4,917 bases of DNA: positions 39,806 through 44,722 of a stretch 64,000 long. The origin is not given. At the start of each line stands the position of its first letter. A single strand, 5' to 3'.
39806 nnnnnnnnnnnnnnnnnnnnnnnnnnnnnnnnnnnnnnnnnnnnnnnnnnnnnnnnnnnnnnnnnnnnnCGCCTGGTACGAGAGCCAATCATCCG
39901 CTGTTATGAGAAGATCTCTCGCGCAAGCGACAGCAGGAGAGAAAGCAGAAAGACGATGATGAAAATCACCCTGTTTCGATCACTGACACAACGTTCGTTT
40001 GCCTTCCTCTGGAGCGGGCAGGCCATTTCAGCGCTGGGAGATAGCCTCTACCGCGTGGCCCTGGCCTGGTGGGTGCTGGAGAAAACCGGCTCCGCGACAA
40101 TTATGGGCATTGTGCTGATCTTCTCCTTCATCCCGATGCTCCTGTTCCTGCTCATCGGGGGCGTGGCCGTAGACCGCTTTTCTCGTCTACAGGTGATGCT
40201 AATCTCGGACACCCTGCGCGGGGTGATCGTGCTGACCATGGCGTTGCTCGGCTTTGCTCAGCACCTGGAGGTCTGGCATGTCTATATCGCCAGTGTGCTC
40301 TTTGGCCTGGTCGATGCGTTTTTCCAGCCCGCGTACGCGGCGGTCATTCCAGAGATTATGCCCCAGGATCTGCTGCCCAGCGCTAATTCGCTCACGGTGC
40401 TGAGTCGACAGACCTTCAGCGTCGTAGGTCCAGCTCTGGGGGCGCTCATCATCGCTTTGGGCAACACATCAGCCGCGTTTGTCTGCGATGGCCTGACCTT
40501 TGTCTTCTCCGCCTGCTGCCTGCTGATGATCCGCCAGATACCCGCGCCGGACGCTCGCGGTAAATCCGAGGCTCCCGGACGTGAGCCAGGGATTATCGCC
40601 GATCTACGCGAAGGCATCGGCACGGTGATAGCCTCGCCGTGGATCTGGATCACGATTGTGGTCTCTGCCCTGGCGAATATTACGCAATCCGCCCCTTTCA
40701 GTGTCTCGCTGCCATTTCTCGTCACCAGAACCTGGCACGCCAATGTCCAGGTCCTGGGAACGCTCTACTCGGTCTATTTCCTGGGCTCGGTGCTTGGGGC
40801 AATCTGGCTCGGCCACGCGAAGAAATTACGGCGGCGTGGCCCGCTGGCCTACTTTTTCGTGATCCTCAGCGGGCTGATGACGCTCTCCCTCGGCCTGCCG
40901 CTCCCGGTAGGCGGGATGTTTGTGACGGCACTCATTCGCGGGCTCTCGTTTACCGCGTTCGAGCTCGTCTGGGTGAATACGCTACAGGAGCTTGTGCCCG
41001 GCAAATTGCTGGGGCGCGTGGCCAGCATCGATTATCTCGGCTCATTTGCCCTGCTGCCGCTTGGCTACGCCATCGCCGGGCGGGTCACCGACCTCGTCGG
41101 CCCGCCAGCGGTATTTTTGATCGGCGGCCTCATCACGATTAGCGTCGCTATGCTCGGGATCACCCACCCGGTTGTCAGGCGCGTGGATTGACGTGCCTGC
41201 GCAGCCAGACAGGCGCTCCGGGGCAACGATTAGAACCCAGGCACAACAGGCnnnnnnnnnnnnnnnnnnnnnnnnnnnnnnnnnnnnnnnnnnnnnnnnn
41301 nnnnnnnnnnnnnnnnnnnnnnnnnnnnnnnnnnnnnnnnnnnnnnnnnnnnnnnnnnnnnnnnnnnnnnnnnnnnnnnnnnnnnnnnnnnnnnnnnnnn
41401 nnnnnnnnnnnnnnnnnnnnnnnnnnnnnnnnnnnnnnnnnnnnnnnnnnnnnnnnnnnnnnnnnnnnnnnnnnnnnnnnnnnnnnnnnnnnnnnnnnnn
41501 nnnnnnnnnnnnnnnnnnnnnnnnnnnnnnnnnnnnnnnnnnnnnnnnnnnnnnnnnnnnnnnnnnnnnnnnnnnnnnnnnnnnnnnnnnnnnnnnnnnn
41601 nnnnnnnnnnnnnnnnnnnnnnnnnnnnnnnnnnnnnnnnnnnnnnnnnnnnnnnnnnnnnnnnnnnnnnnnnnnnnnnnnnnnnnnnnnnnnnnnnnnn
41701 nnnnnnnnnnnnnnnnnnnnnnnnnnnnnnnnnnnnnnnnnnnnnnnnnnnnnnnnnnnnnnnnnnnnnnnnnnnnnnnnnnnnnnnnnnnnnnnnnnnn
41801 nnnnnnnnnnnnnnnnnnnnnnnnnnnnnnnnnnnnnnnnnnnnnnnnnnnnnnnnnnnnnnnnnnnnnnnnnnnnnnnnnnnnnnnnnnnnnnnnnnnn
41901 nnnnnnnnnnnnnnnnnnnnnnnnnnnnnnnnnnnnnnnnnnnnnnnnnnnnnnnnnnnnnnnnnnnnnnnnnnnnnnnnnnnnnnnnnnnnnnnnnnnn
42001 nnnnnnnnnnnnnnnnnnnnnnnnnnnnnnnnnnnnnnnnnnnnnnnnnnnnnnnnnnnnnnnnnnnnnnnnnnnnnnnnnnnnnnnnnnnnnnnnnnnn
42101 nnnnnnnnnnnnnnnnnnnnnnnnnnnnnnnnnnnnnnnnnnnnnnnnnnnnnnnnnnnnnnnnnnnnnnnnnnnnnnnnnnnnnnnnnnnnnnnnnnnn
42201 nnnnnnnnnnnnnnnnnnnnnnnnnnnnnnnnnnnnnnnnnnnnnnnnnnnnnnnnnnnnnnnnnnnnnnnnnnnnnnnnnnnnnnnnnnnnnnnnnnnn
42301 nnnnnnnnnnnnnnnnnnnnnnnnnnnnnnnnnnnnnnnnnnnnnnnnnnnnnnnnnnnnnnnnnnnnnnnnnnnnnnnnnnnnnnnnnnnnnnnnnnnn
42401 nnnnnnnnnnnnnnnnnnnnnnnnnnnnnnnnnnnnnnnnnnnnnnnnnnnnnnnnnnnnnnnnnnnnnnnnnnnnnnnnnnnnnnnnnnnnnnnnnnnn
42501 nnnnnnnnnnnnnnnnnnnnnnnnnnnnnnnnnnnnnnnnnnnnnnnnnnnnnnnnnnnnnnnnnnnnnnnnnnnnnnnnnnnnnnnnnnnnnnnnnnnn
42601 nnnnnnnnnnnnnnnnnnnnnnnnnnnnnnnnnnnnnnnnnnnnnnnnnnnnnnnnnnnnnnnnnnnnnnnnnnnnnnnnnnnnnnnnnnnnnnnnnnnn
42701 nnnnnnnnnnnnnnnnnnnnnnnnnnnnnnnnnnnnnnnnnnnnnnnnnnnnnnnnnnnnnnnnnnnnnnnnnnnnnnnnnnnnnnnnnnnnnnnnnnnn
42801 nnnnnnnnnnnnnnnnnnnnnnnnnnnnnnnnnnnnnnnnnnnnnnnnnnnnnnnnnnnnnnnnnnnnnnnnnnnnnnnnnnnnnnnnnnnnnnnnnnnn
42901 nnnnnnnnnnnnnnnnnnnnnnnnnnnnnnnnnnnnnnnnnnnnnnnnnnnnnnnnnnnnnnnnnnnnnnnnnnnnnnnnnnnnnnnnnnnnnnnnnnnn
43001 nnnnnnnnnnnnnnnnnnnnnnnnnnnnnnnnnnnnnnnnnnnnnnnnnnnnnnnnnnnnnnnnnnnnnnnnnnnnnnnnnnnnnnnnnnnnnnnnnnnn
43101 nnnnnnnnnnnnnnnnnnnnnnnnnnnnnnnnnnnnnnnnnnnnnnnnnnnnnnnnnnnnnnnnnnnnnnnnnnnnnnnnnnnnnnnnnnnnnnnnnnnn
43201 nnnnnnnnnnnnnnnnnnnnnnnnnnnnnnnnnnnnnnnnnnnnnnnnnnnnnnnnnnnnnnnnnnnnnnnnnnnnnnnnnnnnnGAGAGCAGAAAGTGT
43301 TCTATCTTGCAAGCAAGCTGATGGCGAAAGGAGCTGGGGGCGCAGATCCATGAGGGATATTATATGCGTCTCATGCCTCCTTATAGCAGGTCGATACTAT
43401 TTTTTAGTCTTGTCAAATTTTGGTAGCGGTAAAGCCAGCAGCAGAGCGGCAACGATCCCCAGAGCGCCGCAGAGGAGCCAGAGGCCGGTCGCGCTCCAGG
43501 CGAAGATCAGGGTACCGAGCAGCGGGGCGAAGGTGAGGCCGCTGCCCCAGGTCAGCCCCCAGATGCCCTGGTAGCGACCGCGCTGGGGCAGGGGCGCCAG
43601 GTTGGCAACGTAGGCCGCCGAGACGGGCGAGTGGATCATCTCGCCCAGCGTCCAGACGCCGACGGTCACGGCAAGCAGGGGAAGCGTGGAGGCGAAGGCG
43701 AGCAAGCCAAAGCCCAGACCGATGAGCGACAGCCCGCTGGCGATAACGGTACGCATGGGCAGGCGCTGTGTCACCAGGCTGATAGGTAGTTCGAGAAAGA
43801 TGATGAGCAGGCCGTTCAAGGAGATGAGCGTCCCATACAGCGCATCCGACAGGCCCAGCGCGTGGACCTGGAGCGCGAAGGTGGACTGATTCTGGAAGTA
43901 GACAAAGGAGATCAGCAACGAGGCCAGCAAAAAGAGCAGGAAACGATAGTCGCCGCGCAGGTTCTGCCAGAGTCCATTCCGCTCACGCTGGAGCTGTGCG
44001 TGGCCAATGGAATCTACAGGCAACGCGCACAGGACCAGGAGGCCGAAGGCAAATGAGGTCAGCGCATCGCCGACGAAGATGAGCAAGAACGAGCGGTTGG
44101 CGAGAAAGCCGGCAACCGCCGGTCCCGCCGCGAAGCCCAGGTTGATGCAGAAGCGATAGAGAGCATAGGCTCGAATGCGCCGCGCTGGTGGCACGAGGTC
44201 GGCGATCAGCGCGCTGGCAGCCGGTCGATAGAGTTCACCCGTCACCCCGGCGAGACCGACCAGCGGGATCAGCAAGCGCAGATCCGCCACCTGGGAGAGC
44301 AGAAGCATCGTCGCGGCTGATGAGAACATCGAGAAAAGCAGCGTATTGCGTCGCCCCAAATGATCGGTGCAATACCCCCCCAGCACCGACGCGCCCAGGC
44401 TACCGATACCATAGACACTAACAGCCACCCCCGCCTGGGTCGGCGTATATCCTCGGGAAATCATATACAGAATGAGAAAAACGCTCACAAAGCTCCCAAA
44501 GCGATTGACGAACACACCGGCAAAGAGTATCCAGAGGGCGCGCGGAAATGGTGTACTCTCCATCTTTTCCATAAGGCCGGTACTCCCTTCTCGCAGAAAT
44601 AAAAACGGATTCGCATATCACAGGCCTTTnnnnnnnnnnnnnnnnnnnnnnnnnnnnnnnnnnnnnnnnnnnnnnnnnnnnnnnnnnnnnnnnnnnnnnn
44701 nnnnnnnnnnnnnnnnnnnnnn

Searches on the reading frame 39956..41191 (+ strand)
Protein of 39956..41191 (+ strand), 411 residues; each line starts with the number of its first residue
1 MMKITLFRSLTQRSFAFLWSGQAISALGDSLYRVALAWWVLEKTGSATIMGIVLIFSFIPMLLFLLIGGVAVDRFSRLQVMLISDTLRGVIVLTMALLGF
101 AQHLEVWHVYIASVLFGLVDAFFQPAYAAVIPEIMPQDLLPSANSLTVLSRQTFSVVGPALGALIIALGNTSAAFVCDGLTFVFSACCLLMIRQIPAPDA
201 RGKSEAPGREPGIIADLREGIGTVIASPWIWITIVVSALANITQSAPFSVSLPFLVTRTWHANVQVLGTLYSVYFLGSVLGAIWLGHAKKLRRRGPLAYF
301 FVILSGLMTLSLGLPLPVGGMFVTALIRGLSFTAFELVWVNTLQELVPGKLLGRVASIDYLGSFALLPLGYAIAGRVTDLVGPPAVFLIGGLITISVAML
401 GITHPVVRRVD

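Call 7: search_protein_families(library=pfam, proteins=[window:39956-41191:+], max_evalue=0.001)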
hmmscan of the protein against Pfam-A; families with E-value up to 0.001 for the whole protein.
window:39956-41191:+ (411 aa): 2 families
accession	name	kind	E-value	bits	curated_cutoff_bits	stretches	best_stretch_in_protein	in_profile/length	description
PF07690.21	MFS_1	-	2.7e-33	115.8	33.4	2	18-358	1-334/347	Major Facilitator Superfamily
PF05977.19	MFS_3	-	2.5e-25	89.4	27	1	7-404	4-393/524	Transmembrane secretion effector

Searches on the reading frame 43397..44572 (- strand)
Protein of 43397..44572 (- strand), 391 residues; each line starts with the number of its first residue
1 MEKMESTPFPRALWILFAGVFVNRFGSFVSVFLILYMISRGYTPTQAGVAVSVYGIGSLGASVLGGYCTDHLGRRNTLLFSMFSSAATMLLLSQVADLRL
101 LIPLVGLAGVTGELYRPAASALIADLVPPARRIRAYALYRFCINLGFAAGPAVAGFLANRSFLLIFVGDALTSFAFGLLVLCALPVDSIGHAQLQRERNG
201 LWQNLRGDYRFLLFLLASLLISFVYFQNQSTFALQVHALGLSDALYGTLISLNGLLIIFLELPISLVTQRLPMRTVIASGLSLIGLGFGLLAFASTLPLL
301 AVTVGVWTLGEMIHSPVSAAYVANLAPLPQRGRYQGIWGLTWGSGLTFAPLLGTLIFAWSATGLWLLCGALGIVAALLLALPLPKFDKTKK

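Call 7: search_protein_families(library=pfam, proteins=[window:43397-44572:-], max_evalue=0.001)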
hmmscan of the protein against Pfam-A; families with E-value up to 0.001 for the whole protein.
window:43397-44572:- (391 aa): 4 families
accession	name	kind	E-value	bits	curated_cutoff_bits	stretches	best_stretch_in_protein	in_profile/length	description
PF07690.21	MFS_1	-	3.5e-47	161.5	33.4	2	16-227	1-220/347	Major Facilitator Superfamily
PF12832.13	MFS_1_like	-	4.1e-10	39.7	25.2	1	10-158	212-362/373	MFS_1 like family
PF05977.19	MFS_3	-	0.00017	20.7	27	1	62-299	62-309/524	Transmembrane secretion effector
PF00083.30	Sugar_tr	-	0.00035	20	22.3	1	44-150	45-154/452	Sugar (and other) transporter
